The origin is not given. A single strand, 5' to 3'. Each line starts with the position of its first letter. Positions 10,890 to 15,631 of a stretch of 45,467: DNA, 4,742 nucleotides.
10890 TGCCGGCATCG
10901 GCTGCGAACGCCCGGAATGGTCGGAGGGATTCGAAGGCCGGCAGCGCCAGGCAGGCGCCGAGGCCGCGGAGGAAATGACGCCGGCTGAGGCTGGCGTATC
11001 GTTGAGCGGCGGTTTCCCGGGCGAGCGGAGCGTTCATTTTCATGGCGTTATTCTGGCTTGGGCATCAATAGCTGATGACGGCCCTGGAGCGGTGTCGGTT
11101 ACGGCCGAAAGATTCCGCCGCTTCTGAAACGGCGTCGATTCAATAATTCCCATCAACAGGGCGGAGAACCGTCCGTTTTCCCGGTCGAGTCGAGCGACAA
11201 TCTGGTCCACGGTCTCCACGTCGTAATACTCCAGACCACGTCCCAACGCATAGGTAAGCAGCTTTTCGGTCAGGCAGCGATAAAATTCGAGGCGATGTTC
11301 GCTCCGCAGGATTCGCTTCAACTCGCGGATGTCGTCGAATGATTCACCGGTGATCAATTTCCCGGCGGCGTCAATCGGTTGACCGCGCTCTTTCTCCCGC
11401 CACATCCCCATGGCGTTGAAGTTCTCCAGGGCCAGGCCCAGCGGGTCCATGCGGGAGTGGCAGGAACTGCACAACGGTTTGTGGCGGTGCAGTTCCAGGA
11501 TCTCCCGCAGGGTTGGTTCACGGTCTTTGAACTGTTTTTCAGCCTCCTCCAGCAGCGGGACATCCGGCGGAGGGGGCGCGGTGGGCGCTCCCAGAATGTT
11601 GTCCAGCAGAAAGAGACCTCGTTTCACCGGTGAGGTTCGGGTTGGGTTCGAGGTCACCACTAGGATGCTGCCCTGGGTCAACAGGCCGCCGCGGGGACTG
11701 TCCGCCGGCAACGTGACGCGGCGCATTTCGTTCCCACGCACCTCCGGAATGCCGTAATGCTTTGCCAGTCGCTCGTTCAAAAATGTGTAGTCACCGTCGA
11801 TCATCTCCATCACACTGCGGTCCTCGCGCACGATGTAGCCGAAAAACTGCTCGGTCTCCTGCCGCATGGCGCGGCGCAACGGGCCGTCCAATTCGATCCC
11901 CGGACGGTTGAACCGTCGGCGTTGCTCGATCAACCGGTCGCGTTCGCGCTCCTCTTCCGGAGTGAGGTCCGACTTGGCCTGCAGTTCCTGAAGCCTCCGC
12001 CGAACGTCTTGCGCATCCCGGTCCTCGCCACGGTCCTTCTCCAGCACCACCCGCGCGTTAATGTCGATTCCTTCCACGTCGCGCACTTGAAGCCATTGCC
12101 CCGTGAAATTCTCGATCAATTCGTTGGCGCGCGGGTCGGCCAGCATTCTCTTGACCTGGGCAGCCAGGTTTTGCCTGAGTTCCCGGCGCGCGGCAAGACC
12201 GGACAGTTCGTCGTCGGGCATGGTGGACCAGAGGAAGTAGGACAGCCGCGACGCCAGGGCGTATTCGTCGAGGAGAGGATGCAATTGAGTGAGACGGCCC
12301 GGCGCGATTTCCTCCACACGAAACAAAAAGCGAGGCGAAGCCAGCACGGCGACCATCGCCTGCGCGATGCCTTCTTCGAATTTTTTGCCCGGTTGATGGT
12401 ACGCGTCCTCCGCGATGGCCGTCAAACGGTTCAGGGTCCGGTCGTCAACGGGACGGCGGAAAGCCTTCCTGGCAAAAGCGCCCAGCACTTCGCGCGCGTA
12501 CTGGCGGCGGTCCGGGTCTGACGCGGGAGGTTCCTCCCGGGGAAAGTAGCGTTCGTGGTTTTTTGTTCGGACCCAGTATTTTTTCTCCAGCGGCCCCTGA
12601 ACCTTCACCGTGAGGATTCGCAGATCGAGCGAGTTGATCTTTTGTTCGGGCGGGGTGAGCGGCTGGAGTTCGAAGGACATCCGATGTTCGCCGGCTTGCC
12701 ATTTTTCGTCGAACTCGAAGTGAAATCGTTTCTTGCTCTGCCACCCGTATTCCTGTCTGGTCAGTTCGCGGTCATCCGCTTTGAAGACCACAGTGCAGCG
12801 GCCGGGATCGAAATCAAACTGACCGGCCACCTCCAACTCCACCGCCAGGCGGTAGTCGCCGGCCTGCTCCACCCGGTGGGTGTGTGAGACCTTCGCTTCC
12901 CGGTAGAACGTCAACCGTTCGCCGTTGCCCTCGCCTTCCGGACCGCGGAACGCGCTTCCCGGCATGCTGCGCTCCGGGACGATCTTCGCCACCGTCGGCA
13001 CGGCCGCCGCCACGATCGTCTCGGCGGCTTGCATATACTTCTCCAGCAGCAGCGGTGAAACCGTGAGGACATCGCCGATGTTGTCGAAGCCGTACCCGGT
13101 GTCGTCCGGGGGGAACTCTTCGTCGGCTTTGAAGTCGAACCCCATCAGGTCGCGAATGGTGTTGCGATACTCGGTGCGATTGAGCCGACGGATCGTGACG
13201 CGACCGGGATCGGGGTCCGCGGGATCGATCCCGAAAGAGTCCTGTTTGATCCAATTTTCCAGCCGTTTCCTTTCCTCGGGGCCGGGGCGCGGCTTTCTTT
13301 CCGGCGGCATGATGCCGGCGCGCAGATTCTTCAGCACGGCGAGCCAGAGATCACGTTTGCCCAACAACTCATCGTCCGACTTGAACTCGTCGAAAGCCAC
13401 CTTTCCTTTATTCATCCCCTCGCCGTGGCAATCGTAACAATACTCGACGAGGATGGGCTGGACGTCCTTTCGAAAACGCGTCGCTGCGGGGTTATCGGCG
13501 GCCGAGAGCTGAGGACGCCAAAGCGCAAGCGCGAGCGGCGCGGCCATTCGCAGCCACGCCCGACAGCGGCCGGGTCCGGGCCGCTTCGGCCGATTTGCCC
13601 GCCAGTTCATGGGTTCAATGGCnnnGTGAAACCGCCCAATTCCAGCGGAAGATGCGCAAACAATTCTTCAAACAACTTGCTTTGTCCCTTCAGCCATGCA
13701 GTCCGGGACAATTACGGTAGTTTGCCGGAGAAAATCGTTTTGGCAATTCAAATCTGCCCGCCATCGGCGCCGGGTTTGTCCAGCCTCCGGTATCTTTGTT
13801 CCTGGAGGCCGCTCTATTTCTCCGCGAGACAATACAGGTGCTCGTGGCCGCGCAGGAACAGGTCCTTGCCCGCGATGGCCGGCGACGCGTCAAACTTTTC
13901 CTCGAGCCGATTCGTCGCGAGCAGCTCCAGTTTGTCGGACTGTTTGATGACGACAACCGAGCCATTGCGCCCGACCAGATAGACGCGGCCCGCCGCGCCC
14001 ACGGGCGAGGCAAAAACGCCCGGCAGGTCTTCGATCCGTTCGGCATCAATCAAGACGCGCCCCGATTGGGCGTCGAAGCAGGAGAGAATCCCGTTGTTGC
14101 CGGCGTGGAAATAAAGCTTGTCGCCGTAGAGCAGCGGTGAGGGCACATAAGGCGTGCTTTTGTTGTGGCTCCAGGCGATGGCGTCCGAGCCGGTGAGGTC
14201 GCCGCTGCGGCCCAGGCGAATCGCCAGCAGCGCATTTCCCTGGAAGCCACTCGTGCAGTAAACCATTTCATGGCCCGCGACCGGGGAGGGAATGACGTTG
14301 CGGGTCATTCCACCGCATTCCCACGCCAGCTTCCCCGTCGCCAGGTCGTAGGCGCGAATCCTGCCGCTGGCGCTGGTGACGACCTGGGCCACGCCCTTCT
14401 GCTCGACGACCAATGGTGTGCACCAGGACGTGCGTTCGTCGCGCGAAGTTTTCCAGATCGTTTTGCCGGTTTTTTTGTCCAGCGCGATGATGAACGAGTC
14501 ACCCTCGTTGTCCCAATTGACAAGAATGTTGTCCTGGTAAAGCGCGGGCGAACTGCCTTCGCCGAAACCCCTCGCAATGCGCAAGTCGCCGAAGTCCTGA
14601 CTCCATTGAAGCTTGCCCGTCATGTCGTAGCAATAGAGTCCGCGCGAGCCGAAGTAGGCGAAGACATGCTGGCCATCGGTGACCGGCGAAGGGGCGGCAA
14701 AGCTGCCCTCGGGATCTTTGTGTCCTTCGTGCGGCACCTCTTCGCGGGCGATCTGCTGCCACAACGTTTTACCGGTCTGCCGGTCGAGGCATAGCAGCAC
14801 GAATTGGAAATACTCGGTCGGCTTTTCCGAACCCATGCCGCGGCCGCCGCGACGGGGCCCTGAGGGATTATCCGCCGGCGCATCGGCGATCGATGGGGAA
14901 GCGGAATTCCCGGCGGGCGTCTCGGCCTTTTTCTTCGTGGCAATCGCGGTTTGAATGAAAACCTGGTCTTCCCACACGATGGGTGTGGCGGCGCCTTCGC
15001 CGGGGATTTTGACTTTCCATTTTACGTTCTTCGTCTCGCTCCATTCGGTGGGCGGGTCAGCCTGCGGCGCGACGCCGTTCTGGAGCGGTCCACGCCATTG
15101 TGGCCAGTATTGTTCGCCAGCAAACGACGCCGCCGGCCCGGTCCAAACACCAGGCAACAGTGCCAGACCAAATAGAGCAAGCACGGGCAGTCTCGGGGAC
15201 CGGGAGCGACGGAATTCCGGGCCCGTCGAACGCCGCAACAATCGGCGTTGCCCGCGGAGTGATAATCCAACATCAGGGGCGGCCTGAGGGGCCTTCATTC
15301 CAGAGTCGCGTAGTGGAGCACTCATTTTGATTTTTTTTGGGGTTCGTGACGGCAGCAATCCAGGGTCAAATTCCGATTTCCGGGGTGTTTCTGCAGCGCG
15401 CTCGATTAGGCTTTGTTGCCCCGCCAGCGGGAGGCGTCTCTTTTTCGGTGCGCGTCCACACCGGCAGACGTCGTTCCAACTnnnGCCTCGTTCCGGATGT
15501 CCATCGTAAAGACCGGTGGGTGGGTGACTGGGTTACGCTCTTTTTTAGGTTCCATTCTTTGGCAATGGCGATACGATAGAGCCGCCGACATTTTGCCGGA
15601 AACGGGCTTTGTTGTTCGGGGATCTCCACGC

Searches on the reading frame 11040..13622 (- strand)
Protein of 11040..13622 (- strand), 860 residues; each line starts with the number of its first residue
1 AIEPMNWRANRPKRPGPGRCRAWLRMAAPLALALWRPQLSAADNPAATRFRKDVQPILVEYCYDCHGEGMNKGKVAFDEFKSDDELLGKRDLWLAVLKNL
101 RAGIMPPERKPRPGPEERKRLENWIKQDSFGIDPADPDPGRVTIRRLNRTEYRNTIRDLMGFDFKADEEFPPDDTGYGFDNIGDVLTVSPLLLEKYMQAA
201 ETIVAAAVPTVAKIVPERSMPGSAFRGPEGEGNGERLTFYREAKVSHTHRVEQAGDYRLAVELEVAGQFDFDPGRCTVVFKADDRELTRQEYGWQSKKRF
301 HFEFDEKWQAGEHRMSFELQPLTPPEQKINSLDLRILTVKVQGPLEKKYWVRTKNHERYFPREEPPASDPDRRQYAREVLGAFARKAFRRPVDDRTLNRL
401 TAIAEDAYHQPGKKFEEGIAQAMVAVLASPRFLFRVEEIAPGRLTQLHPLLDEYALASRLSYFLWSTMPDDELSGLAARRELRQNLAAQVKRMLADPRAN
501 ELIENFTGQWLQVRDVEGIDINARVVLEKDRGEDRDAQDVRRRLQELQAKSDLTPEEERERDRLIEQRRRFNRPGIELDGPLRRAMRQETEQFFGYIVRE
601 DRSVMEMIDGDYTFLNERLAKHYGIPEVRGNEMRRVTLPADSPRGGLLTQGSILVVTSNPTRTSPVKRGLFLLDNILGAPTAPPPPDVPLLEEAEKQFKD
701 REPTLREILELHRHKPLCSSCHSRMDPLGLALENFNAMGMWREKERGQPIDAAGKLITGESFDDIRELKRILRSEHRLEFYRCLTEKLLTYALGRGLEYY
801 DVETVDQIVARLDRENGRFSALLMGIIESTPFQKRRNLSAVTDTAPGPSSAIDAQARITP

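Call 26: search_protein_families(library=pfam, proteins=[window:11040-13622:-], max_evalue=0.01)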
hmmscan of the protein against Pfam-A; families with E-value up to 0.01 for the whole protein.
window:11040-13622:- (860 aa): 8 families
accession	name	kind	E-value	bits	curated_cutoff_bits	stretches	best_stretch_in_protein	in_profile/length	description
PF07631.16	PSD4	-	4.2e-38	131.2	23.3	2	451-529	1-81/128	Protein of unknown function (DUF1592)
PF07627.16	PSCyt3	-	5e-33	113.7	27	1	644-745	1-98/98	Protein of unknown function (DUF1588)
PF07626.16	PSD3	-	1.5e-28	99.5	23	1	145-208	1-64/65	Protein of unknown function (DUF1587)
PF07624.16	PSD2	-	2.9e-24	85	25.8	1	759-832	2-74/74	Protein of unknown function (DUF1585)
PF07637.16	PSD5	-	5.8e-19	68.6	34.2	1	375-437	1-62/62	Protein of unknown function (DUF1595)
PF07635.16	PSCyt1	-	9.3e-05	23.4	22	1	62-108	1-58/59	Planctomycete cytochrome C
PF13442.11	Cytochrome_CBB3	-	0.0001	23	27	1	57-125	9-68/68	Cytochrome C oxidase, cbb3-type, subunit III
PF22297.1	PccH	-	0.0012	19.3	24.4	0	50-83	2-31/133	PccH Cytochrome c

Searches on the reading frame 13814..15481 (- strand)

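Call 26: search_protein_families(library=pfam, proteins=[window:13814-15481:-], max_evalue=0.01)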
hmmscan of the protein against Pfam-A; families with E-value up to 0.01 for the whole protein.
window:13814-15481:- (555 aa): 4 families
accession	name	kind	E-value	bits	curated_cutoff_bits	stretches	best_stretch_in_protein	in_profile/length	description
PF13360.13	PQQ_2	-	8.4e-29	101.3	27.6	1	230-476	6-229/233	Outer membrane protein assembly factor BamB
PF13570.13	Beta-prop_ACSF4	-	4.8e-14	52.9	133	1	328-538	70-265/329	Beta-alanine-activating enzyme, beta-propeller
PF01011.28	PQQ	-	1.1e-07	31.4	26.7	0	366-388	183-205/595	Glucose/ethanol/alcohol dehydrogenase, beta-propeller domain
PF25293.1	Beta-prop_EMC1_N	-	0.003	17.7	34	0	331-389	43-101/219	EMC1 N-terminal beta-propeller domain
